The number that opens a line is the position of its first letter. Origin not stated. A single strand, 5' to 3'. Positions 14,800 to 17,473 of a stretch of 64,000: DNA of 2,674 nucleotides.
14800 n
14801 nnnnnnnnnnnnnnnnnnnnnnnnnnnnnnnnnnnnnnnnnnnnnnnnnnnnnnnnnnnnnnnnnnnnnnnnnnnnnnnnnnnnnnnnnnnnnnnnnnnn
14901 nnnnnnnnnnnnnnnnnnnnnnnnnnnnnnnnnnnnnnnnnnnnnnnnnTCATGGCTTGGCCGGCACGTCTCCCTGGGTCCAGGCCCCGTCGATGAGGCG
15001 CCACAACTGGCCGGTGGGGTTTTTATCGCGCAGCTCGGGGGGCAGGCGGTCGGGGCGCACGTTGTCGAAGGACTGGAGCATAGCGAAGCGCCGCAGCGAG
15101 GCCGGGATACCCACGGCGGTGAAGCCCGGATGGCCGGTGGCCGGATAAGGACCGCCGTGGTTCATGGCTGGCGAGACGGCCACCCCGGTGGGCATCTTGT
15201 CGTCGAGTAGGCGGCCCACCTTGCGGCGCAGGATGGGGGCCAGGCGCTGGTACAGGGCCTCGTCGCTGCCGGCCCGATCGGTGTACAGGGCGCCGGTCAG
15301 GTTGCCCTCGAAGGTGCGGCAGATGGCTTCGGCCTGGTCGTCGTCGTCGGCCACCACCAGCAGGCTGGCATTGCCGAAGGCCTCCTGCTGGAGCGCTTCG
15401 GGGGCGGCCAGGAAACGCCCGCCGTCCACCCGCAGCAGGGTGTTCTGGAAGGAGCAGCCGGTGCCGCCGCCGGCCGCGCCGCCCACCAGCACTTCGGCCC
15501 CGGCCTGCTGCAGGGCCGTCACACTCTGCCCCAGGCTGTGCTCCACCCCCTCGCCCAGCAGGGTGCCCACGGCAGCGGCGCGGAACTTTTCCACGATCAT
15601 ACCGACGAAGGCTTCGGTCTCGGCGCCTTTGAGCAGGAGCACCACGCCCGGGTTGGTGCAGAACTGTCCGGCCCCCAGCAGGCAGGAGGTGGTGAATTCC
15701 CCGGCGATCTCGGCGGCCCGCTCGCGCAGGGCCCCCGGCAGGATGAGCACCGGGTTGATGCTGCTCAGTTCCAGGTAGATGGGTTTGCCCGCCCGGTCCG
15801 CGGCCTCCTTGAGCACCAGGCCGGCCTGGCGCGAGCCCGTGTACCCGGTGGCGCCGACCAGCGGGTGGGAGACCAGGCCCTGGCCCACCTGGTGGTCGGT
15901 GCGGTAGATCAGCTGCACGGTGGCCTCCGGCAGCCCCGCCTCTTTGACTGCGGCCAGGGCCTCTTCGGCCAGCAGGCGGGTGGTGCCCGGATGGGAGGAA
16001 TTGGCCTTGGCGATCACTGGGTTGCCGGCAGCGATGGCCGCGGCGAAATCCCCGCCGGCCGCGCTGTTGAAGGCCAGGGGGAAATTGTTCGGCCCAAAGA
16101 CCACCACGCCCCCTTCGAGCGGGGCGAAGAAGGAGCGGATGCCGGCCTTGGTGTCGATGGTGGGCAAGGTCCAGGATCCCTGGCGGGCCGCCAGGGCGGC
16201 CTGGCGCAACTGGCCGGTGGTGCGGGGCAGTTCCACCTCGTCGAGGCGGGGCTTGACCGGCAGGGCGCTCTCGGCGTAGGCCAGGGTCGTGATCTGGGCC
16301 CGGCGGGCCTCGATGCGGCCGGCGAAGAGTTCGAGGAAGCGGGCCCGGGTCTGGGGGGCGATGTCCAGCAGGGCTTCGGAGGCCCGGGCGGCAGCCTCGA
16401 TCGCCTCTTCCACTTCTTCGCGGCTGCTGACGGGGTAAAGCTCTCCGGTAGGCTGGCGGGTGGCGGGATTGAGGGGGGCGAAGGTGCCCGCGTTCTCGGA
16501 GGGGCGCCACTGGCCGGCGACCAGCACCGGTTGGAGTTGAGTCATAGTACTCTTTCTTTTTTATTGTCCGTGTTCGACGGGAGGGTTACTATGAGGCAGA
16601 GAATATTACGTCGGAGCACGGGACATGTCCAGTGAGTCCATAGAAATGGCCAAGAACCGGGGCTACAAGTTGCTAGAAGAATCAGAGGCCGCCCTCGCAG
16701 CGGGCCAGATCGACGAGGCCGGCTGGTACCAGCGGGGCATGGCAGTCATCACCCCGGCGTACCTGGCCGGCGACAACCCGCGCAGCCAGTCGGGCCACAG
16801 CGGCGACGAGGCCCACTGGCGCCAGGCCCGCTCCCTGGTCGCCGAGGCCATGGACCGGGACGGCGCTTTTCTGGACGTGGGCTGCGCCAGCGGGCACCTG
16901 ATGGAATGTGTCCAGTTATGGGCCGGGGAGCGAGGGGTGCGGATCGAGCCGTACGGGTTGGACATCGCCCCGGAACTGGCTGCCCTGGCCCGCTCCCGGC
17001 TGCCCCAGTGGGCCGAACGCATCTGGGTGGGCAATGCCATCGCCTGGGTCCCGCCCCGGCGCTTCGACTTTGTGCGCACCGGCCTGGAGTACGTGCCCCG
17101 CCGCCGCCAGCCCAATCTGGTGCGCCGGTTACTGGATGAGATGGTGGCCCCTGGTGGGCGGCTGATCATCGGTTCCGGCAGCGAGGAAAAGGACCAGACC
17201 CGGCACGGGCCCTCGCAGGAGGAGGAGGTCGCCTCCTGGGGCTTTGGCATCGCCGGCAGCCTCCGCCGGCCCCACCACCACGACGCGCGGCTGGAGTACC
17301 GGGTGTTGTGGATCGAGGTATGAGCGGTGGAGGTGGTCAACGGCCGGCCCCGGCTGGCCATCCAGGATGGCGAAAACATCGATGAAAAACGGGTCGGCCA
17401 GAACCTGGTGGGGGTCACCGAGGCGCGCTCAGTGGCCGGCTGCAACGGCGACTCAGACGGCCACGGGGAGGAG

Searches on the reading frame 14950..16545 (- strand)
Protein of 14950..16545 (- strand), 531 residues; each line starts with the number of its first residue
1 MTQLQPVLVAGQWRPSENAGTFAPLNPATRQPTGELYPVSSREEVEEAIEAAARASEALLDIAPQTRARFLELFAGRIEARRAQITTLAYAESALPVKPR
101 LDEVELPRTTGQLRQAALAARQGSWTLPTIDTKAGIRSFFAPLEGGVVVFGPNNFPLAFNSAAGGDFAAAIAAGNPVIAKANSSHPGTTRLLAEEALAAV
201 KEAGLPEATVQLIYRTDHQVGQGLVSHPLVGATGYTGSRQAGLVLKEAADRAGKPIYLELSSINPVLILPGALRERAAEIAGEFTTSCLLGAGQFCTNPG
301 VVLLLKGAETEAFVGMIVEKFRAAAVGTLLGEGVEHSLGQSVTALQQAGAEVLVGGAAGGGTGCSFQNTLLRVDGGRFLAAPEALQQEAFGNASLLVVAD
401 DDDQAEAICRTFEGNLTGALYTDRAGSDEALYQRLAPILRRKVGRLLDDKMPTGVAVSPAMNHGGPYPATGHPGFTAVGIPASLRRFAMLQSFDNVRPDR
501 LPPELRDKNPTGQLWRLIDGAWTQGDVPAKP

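Call 45: search_protein_families(library=pfam, proteins=[window:14950-16545:-], max_evalue=0.01)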
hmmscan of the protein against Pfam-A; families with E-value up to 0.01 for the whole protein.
window:14950-16545:- (531 aa): 1 family
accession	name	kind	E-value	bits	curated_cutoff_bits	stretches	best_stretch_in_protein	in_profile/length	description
PF00171.27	Aldedh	-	5e-46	157.6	23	1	13-425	1-405/461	Aldehyde dehydrogenase family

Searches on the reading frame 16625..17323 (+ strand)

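Call 45: search_protein_families(library=pfam, proteins=[window:16625-17323:+], max_evalue=0.01)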
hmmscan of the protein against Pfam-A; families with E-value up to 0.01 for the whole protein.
window:16625-17323:+ (232 aa): 5 families
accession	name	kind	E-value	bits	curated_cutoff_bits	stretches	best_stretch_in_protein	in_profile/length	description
PF13489.12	Methyltransf_23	-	1.2e-05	25.5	27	1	66-182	10-116/164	Methyltransferase domain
PF13649.12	Methyltransf_25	-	0.0002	22.4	27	1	83-178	2-97/97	Methyltransferase domain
PF08241.18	Methyltransf_11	-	0.0012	19.8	21.2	1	83-182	1-95/95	Methyltransferase domain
PF05401.17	NodS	-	0.0015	18.8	24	1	78-188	42-150/201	Nodulation protein S (NodS)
PF13847.12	Methyltransf_31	-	0.0035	17.5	27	0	79-125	4-47/145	Methyltransferase domain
